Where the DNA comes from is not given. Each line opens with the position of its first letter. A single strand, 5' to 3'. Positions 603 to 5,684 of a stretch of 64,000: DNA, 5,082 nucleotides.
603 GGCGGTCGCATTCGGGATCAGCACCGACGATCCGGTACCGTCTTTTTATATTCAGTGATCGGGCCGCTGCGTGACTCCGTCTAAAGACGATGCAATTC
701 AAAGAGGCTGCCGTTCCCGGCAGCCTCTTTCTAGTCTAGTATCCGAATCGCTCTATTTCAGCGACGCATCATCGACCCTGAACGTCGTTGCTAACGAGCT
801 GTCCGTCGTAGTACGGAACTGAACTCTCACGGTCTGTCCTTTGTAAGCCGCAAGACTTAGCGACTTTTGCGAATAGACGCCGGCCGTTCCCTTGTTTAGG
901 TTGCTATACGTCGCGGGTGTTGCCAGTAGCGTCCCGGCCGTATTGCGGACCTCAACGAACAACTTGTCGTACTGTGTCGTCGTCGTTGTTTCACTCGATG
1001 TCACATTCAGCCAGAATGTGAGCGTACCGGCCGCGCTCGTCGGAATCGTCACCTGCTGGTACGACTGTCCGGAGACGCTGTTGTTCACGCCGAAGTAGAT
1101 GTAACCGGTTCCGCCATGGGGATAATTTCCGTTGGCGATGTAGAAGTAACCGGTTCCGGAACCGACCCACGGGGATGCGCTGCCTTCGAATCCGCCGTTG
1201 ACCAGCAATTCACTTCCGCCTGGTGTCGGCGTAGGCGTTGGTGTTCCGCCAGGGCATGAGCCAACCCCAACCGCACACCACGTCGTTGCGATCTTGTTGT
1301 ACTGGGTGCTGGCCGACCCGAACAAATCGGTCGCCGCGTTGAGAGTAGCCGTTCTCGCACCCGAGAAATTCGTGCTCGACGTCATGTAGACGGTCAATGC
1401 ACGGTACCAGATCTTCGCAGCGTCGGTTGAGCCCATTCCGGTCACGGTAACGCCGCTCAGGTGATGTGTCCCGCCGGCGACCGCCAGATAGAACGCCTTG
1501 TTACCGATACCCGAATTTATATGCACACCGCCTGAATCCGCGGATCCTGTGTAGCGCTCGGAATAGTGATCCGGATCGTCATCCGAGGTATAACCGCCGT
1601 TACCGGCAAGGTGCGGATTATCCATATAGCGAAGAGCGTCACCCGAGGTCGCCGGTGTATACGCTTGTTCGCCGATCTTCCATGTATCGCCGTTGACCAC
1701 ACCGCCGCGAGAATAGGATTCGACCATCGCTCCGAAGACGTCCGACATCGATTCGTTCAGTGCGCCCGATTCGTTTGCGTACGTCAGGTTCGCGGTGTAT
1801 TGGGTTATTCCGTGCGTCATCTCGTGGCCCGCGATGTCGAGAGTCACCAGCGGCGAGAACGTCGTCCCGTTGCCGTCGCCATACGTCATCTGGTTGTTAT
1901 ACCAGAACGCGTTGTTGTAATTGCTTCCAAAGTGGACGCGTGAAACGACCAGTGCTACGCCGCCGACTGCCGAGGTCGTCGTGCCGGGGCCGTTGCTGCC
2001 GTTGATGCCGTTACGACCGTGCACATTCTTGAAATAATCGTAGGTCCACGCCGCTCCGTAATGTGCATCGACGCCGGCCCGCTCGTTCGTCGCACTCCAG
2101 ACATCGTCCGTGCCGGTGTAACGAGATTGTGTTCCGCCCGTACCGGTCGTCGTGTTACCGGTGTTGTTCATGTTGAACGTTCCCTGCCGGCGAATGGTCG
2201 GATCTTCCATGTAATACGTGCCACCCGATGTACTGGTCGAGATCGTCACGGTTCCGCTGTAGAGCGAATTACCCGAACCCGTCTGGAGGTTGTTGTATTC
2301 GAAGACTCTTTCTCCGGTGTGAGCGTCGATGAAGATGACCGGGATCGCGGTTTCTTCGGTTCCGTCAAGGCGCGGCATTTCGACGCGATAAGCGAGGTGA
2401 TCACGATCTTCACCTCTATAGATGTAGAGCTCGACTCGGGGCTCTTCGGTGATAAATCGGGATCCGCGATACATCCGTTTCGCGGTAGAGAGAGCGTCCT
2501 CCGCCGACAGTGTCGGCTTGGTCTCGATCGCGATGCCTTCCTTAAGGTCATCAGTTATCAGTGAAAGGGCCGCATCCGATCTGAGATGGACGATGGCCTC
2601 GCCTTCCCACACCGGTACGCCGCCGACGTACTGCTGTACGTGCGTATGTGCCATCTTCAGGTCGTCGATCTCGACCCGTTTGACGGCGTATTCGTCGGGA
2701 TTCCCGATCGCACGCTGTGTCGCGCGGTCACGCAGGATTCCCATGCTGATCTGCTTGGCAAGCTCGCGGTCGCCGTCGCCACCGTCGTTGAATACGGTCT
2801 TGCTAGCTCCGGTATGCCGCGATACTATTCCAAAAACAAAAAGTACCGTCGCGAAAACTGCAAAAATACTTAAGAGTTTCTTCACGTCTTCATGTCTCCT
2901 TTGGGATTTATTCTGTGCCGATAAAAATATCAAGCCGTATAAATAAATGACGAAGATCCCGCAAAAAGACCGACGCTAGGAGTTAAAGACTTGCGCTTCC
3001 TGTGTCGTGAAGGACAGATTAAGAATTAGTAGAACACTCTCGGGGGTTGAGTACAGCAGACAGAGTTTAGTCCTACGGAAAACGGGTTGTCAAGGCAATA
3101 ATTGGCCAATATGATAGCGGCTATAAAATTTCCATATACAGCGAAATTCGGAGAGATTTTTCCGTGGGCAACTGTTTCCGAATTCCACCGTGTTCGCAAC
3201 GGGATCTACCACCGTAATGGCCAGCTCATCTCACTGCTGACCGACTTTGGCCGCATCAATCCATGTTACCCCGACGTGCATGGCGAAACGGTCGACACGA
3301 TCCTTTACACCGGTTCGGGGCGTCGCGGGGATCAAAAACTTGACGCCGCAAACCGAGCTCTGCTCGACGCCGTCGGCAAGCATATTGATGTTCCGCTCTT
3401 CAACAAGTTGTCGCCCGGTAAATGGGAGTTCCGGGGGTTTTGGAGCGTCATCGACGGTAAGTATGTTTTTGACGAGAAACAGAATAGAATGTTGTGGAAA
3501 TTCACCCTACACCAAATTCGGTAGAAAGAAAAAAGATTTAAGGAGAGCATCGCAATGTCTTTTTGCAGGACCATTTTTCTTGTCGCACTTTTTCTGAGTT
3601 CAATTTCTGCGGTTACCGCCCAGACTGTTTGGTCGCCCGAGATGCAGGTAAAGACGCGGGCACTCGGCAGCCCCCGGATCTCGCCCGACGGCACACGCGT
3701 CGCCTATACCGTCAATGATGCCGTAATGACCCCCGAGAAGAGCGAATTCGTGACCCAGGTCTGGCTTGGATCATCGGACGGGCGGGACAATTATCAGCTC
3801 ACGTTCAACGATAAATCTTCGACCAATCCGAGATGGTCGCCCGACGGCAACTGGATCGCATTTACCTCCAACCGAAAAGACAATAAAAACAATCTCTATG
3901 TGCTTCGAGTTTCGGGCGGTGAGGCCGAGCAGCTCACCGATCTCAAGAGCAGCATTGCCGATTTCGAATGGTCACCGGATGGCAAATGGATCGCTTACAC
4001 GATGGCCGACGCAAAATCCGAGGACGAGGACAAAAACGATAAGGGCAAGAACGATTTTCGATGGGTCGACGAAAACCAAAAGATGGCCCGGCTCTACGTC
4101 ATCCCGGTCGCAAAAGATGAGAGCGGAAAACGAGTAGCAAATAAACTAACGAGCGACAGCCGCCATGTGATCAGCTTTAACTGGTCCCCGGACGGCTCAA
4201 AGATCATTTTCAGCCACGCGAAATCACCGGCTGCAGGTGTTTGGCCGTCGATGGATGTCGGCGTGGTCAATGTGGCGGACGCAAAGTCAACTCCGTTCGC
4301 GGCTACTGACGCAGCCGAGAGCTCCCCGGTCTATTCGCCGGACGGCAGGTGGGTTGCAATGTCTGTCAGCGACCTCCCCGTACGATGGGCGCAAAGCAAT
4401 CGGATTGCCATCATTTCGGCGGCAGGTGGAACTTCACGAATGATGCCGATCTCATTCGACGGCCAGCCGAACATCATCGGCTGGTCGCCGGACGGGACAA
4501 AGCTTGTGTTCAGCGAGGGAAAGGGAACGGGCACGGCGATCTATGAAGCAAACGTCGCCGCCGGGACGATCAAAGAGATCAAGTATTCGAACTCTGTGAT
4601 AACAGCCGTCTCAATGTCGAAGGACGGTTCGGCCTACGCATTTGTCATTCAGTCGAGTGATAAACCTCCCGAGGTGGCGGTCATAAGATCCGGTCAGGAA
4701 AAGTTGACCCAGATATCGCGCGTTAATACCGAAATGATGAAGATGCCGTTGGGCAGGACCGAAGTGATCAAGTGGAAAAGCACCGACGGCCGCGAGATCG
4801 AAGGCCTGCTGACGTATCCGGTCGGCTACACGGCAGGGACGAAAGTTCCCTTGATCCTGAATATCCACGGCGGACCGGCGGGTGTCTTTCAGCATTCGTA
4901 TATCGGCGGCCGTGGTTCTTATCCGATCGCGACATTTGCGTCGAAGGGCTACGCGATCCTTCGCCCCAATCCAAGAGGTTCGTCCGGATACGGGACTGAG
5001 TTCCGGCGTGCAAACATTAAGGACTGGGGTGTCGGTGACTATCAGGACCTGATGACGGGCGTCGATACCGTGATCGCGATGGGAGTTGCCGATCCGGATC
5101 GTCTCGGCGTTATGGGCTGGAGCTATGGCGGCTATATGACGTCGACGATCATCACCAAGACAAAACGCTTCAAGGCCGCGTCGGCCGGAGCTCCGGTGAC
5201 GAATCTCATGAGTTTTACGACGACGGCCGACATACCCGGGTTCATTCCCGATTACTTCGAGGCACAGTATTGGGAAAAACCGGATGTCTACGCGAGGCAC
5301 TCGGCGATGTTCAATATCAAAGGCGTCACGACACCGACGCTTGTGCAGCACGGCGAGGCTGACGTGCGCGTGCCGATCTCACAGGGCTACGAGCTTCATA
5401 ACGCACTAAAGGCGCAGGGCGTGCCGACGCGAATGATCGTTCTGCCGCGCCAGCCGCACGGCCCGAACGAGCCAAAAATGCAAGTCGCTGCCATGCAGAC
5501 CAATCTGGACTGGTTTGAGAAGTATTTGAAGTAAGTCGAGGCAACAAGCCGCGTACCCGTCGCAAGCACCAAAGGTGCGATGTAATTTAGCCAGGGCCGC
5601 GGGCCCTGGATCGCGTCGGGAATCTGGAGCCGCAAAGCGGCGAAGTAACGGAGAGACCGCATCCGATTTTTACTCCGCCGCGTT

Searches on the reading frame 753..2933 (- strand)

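Call 69: search_protein_families(library=pfam, proteins=[window:753-2933:-], max_evalue=0.00001)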
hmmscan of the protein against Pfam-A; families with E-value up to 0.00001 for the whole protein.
window:753-2933:- (726 aa): 3 families
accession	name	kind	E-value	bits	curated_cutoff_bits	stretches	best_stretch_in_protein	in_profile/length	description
PF02868.21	Peptidase_M4_C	-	2.8e-57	193.7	24.4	1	381-557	1-165/165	Thermolysin metallopeptidase, alpha-helical domain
PF01447.24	Peptidase_M4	-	8e-43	146.8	22.4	1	218-378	1-145/145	Thermolysin metallopeptidase, catalytic domain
PF07504.19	FTP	-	4e-10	39.8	21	1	80-127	1-48/51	Fungalysin/Thermolysin Propeptide Motif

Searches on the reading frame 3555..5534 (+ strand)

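Call 69: search_protein_families(library=pfam, proteins=[window:3555-5534:+], max_evalue=0.00001)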
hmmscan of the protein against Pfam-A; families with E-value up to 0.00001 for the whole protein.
window:3555-5534:+ (659 aa): 9 families
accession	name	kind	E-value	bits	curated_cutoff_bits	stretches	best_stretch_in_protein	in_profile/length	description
PF00326.27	Peptidase_S9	-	8.8e-53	179.4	22.6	1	458-659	7-211/213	Prolyl oligopeptidase family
PF07676.18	PD40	-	1.3e-28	98.8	20.9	1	81-116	3-38/38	WD40-like Beta Propeller Repeat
PF25174.1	Beta-prop_THOC3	-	5.2e-13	49.1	305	0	194-362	38-187/272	THOC3 beta-propeller domain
PF23414.1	Beta-prop_EML_2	-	4.1e-10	39.9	90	0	21-152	29-145/266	Echinoderm microtubule-associated protein second beta-propeller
PF00930.27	DPPIV_N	-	4.5e-10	39.2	22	0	80-153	36-122/354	Dipeptidyl peptidase IV (DPP IV) N-terminal region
PF20434.5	BD-FAE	-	3.9e-09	36.8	26.8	1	428-618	10-215/215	BD-FAE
PF12566.14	DUF3748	-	6.3e-07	29.9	27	0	137-162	72-97/123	Protein of unknown function (DUF3748)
PF12894.13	ANAPC4_WD40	-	1.5e-06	28.8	22.9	0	94-154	3-61/91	Anaphase-promoting complex subunit 4 WD40 domain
PF07859.19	Abhydrolase_3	-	5.2e-06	26.8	25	0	512-636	68-207/210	alpha/beta hydrolase fold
